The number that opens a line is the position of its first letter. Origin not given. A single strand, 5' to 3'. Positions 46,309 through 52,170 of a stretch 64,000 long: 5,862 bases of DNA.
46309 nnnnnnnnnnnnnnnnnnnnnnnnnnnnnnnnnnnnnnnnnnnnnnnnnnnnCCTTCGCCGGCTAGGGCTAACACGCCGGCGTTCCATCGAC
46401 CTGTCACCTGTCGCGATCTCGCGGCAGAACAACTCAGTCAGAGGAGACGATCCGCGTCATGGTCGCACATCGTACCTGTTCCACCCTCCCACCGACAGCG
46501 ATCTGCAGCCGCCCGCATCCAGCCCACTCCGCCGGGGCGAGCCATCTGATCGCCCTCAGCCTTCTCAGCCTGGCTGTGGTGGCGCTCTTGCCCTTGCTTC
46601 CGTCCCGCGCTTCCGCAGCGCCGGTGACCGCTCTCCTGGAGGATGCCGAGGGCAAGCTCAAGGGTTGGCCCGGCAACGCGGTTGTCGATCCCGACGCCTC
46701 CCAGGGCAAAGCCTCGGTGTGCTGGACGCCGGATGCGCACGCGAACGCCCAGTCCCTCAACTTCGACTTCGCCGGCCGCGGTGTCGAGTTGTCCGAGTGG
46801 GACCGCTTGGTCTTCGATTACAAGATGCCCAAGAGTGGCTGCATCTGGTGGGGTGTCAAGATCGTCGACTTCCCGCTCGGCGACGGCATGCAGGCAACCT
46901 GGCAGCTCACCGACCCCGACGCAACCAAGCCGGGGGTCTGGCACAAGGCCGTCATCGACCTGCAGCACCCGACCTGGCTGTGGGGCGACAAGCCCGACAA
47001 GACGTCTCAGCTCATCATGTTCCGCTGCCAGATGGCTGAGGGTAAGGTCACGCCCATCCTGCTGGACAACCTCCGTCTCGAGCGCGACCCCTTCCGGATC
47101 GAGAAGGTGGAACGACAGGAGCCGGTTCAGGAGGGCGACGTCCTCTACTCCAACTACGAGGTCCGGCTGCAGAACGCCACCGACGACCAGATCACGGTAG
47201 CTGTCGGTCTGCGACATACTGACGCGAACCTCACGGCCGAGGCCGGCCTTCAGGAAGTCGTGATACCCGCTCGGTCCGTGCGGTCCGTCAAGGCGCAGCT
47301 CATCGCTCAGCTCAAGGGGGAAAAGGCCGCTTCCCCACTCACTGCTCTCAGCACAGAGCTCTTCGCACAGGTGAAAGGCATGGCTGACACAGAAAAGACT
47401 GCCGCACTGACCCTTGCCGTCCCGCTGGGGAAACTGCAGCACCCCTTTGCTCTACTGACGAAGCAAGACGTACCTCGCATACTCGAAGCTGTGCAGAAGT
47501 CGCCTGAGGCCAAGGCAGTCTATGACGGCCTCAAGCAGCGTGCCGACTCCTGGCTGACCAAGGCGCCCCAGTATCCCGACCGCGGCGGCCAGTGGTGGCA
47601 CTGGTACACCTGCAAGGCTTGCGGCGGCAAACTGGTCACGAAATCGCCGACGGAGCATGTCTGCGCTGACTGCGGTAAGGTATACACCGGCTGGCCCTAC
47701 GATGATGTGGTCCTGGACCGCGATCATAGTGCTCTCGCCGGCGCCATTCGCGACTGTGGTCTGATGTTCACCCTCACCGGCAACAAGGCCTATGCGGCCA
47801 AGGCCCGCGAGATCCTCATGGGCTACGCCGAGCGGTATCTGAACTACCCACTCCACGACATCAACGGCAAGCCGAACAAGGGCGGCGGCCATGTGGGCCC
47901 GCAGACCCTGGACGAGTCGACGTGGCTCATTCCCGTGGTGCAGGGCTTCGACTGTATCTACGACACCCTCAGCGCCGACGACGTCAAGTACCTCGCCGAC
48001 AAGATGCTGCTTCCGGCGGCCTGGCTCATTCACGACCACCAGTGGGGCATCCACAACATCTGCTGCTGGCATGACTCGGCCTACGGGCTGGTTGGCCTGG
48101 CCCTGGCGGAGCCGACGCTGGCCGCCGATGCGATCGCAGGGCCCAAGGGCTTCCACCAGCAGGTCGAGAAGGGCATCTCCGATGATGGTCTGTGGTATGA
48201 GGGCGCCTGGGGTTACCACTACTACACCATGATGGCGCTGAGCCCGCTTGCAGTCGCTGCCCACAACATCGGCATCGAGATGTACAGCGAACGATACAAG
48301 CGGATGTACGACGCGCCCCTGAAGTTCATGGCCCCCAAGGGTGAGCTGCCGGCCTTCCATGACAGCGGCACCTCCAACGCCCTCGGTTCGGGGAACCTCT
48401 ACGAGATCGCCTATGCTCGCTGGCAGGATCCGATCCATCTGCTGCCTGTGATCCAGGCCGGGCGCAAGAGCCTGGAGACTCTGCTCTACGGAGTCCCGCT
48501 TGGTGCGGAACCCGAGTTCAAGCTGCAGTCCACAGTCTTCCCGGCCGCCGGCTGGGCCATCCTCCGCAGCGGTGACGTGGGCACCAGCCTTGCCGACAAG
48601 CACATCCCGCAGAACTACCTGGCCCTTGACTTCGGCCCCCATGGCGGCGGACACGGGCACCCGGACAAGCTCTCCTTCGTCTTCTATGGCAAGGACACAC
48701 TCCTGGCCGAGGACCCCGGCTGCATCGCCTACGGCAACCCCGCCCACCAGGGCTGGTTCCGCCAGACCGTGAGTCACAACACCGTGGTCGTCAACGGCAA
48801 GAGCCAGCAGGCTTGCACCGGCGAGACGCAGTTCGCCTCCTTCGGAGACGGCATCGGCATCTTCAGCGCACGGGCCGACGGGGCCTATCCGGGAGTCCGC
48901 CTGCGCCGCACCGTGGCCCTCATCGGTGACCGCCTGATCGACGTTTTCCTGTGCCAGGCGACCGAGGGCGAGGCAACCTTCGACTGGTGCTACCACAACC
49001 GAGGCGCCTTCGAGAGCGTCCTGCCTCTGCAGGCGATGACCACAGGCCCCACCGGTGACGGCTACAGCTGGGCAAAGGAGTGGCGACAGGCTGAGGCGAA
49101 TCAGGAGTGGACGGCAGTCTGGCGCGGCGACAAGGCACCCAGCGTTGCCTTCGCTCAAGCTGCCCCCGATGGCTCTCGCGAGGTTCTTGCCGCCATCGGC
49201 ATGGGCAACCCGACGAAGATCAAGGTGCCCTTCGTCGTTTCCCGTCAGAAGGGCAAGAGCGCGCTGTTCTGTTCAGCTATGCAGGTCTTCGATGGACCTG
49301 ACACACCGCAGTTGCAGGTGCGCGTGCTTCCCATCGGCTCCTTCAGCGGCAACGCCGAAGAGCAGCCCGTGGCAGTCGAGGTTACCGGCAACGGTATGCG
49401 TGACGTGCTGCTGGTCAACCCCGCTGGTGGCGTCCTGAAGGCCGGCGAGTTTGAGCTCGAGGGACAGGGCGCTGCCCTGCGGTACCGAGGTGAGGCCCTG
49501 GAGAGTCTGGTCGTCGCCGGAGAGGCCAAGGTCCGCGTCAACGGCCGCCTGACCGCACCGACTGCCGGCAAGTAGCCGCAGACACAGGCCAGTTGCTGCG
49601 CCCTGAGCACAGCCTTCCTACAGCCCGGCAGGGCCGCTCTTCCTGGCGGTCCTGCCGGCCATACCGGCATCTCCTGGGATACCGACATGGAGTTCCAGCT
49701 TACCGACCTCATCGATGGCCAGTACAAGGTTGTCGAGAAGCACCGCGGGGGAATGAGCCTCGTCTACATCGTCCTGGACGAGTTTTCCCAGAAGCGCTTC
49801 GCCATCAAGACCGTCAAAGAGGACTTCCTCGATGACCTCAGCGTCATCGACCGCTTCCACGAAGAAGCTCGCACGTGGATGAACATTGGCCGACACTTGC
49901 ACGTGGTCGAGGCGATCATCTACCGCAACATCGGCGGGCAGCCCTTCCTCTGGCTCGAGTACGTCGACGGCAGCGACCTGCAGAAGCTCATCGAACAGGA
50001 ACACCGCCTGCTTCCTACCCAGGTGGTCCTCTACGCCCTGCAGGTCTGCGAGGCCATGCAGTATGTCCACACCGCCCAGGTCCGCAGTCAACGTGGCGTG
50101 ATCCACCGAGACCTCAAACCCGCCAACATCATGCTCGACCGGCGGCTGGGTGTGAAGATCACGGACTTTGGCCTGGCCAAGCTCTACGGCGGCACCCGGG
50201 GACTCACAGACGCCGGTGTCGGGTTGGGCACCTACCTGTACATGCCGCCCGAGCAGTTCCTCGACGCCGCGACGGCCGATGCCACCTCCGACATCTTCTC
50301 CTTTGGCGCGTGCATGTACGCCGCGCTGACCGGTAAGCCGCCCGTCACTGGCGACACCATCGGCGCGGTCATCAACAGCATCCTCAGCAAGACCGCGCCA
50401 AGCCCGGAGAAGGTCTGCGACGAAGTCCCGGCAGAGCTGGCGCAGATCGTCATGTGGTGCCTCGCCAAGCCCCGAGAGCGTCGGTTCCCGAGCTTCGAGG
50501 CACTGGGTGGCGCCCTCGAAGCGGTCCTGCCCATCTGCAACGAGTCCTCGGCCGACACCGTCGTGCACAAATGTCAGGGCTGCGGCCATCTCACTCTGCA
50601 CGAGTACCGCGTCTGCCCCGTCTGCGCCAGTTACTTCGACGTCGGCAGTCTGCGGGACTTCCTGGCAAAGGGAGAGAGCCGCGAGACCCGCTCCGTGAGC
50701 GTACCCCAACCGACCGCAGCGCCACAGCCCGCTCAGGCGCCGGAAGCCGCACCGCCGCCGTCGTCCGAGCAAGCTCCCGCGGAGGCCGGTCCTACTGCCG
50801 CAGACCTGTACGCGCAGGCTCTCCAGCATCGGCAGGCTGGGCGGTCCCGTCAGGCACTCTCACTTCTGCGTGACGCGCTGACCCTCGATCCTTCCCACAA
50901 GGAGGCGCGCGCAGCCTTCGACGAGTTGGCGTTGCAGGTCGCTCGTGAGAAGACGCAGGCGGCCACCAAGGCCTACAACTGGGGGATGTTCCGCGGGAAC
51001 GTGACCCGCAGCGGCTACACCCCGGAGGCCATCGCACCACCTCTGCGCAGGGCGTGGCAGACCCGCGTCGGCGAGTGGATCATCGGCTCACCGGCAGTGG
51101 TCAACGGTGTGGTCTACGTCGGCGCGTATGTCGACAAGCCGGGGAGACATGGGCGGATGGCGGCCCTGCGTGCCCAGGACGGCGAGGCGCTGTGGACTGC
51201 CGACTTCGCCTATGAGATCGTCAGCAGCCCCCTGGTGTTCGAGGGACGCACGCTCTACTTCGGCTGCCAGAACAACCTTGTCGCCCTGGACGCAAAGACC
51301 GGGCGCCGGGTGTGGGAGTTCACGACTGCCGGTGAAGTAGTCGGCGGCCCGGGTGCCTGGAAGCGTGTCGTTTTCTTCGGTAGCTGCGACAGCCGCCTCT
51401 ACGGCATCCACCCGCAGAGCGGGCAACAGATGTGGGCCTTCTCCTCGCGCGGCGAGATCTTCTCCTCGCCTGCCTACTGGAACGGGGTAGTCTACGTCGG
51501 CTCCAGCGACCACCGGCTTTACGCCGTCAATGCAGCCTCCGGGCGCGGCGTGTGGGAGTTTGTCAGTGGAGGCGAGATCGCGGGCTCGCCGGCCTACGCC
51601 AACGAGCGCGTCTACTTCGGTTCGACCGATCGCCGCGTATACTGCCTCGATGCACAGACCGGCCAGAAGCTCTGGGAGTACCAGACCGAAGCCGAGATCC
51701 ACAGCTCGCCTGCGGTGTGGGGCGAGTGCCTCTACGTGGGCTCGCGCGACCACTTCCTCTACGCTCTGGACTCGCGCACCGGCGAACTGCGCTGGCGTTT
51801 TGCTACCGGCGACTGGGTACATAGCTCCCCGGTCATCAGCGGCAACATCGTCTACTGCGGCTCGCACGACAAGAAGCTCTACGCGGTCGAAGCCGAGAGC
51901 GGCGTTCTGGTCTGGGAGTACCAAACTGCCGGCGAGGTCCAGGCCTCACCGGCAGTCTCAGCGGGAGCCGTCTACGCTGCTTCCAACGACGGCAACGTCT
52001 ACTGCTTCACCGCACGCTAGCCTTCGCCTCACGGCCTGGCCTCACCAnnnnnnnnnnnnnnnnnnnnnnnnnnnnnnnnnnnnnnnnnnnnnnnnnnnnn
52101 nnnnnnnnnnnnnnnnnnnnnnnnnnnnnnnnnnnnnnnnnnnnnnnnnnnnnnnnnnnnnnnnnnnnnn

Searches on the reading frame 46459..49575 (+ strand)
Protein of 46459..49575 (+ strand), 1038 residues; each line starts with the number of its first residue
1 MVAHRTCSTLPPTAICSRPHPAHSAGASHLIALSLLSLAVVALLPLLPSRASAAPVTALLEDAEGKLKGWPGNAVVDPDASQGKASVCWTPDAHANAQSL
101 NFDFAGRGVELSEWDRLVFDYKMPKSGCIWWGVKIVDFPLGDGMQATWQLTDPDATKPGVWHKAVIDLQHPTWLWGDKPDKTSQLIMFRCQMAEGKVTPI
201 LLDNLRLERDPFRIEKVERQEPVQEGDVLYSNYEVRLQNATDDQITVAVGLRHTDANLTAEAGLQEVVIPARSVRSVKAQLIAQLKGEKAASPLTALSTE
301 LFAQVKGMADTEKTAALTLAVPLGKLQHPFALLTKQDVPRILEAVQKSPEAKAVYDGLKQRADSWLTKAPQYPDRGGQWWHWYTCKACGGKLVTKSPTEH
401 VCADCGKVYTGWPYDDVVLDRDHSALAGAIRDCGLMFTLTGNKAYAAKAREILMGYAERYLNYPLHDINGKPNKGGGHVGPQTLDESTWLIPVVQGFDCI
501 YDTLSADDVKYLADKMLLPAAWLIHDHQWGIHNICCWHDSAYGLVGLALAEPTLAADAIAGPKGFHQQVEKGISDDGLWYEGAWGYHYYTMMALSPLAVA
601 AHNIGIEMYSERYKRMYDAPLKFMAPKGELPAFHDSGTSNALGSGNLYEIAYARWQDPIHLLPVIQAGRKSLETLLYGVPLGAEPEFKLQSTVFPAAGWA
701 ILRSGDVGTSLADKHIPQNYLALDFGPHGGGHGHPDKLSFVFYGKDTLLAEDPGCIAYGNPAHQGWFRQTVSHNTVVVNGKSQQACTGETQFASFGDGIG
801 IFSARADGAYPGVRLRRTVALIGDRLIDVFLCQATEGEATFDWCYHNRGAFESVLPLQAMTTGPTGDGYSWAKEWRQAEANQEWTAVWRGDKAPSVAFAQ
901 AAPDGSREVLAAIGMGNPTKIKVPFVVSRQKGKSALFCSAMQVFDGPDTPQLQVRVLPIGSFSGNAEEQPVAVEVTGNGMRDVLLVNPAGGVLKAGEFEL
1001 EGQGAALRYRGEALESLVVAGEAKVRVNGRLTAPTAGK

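Call 77: search_protein_families(library=pfam, proteins=[window:46459-49575:+], max_evalue=0.001)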
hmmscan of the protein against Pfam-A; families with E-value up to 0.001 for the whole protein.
window:46459-49575:+ (1038 aa): 2 families
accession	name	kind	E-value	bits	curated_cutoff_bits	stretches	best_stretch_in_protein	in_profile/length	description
PF07940.18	Hepar_II_III_C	-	1.2e-23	84.3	24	1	691-870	6-191/237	Heparinase II/III-like, C-terminal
PF05426.18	Alginate_lyase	-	4.4e-07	30.1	22.2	1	425-619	57-261/275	Alginate lyase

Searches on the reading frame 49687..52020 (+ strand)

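Call 3: search_protein_families(library=pfam, proteins=[window:49687-52020:+], max_evalue=0.01)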
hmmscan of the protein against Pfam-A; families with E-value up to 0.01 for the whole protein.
window:49687-52020:+ (777 aa): 13 families
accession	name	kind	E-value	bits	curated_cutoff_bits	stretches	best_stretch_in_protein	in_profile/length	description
PF13570.13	Beta-prop_ACSF4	-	1.3e-63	215.8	133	2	488-677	28-222/329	Beta-alanine-activating enzyme, beta-propeller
PF13360.13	PQQ_2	-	1.1e-51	176.2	27.6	3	649-773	3-132/233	Outer membrane protein assembly factor BamB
PF00069.31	Pkinase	-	2.7e-38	132.3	31.7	1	20-269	9-254/263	Protein kinase domain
PF07714.23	PK_Tyr_Ser-Thr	-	2.3e-30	106.2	23.1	1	33-273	26-254/258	Protein tyrosine and serine/threonine kinase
PF01011.28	PQQ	-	4.8e-25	88.7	26.7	3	633-669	51-87/595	Glucose/ethanol/alcohol dehydrogenase, beta-propeller domain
PF14531.12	Kinase-like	-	2.5e-05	24.1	25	1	124-243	152-274/289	Kinase-like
PF25292.1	Beta-prop_CGLA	-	0.00013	22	26.8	0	685-737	50-105/316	Lambda-carrageenase beta-propeller domain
PF23727.1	Beta-prop_FAM234A_B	-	0.00029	19.9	26.4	0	645-673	309-337/467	FAM234A/B beta-propeller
PF03109.22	ABC1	-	0.00078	19.1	22.9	1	38-165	91-215/244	ABC1 atypical kinase-like domain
PF25293.1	Beta-prop_EMC1_N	-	0.00083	19.5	34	1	681-752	33-109/219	EMC1 N-terminal beta-propeller domain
PF13428.12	TPR_14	-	0.0056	17.7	23.5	0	374-409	4-39/44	Tetratricopeptide repeat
PF01636.29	APH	-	0.0061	16.8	23.2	1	87-164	117-197/239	Phosphotransferase enzyme family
PF25174.1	Beta-prop_THOC3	-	0.0075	15.7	305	0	640-754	60-167/272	THOC3 beta-propeller domain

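Call 4: search_protein_families(library=ncbifam, proteins=[window:49687-52020:+], max_evalue=0.01)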
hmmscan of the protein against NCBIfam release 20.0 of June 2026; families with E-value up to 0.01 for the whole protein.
window:49687-52020:+ (777 aa): 22 families
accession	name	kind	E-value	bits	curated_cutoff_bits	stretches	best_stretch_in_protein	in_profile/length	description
NF053615.1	SerThrKinAfsKStmc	equivalog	3.9e-78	263.9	1300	4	20-481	23-465/809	protein serine/threonine kinase AfsK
NF033483.0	PknB_PASTA_kin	equivalog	2e-62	212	450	1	8-283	4-271/563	Stk1 family PASTA domain-containing Ser/Thr kinase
TIGR03300.1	assembly_YfgL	equivalog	1.2e-60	205.3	285.2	4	594-707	60-173/377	outer membrane protein assembly factor BamB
NF008351.0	PRK11138.1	equivalog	1.6e-40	138.9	423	4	631-705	112-186/394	outer membrane protein assembly factor BamB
NF052427.1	StpK7MSMEG_1200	equivalog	7.6e-40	136.9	900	1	11-354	7-345/601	serine/threonine protein kinase StpK7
NF047741.1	antiphage_MADS6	equivalog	4.8e-38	131.1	460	2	135-281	317-461/612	methylation-associated defense system protein kinase MAD6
TIGR04528.1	acido_non_PQQ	subfamily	4.1e-29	101.7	650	3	590-666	49-129/493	acido-empty-quinoprotein group A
TIGR03075.1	PQQ_enz_alc_DH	subfamily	5.7e-26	91.2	480.05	4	634-712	64-153/530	PQQ-dependent dehydrogenase, methanol/ethanol family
TIGR03903.1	TOMM_kin_cyc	equivalog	6.8e-24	83.8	705.75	1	35-239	3-208/1267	TOMM system kinase/cyclase fusion protein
NF038150.1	lanthi_synth_IV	equivalog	2.9e-20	72.2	650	1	8-279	186-455/851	class IV lanthionine synthetase LanL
NF009651.0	PRK13184.1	equivalog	1.1e-19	70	839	1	13-281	4-291/932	serine/threonine-protein kinase PknD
NF033442.0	BREX_PglW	equivalog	1.5e-16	59.3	990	2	7-165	508-661/1391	BREX system serine/threonine kinase PglW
NF043056.1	T4SS_LegK1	equivalog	6.4e-14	51.4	550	1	29-208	97-278/516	Dot/Icm T4SS effector kinase LegK1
TIGR03074.1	PQQ_membr_DH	subfamily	1e-13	50.1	832.65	2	515-631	209-311/783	membrane-bound PQQ-dependent dehydrogenase, glucose/quinate/shikimate family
NF038151.1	lanthi_synth_III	equivalog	3.4e-10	39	575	1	54-251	267-462/833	class III lanthionine synthetase LanKC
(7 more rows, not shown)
